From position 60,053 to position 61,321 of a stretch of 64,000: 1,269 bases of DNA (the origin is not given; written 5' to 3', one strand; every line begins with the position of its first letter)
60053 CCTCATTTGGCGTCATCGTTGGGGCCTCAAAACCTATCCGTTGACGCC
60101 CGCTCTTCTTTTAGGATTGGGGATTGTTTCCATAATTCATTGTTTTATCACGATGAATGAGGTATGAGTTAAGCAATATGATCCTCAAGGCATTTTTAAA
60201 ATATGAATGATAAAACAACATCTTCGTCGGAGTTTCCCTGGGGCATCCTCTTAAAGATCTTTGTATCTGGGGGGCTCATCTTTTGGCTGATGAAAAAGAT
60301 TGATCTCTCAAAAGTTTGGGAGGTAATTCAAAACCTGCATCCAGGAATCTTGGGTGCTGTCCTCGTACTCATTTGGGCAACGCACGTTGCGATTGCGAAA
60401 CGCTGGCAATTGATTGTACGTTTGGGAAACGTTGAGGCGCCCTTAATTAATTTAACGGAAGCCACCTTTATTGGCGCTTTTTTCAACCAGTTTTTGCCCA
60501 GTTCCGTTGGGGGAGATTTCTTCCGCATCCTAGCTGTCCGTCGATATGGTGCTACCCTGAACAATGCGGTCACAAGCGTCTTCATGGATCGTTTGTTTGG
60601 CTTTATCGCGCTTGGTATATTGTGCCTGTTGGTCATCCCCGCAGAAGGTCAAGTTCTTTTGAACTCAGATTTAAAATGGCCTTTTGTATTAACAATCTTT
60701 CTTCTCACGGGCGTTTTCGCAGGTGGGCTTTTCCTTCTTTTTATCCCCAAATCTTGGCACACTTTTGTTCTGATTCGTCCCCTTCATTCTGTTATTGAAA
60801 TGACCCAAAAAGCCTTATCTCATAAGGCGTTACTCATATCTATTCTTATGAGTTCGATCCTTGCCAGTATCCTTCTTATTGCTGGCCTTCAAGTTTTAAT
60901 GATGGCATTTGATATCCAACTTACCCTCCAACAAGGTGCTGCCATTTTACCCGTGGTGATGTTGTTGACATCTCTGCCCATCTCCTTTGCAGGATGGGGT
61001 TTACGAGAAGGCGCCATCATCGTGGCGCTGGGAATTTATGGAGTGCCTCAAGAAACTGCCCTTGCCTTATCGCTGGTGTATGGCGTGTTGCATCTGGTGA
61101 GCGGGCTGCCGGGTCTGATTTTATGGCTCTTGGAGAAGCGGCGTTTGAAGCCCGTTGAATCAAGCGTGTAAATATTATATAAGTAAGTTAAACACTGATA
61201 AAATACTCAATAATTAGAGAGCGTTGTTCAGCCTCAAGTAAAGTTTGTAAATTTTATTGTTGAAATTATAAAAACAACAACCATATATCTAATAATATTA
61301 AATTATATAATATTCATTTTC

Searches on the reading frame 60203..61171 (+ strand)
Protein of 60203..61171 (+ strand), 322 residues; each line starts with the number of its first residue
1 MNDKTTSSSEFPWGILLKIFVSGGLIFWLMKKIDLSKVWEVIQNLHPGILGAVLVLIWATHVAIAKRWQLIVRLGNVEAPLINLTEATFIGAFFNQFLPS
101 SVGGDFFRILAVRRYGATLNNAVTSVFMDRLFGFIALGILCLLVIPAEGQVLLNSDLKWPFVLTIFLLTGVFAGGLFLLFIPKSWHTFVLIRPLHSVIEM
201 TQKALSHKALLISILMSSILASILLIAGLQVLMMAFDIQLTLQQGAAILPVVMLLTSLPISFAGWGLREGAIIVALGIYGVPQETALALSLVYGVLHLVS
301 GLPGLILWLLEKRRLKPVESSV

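Call 28: find_encoding_contigs(protein=window:60203-61171:+, flank=10000, max_places=1)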
Protein window:60203-61171:+ (322 aa): 15 contigs read that carry it; 1 place shown.
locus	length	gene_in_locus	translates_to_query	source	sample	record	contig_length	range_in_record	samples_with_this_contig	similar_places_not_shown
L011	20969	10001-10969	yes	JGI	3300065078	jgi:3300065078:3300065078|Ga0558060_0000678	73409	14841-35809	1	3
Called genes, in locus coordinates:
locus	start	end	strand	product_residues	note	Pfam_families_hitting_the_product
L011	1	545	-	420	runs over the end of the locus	PF00464:SHMT, PF00155:Aminotran_1_2, PF01041:DegT_DnrJ_EryC1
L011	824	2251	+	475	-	PF00005:ABC_tran, PF13175:AAA_15 (faint), PF13191:AAA_16 (faint), PF13401:AAA_22 (faint), PF00005:ABC_tran (weak), PF13304:AAA_21 (weak), PF00005:ABC_tran, PF02463:SMC_N, +4 more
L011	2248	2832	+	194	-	PF07931:CPT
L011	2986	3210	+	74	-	PF13560:HTH_31 (weak), PF12844:HTH_19 (weak), PF01381:HTH_3 (weak)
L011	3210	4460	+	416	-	PF13657:Couple_hipA, PF07804:HipA_C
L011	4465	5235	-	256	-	PF03167:UDG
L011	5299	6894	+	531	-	PF00890:FAD_binding_2 (weak), PF01266:DAO (faint), PF01946:Thi4 (weak), PF07992:Pyr_redox_2 (weak), PF13450:NAD_binding_8 (weak), PF13738:Pyr_redox_3 (faint), PF21162:ETFQO_UQ-bd, PF05187:Fer4_ETF_QO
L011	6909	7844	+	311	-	PF00288:GHMP_kinases_N, PF08544:GHMP_kinases_C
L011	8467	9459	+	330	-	PF06089:Asparaginase_II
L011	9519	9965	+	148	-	PF01478:Peptidase_A24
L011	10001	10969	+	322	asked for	PF03706:LPG_synthase_TM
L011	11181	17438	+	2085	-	PF27087:LRR_TMOD-LMOD (weak)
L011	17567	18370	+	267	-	PF02582:DUF155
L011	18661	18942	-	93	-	-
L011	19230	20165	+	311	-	-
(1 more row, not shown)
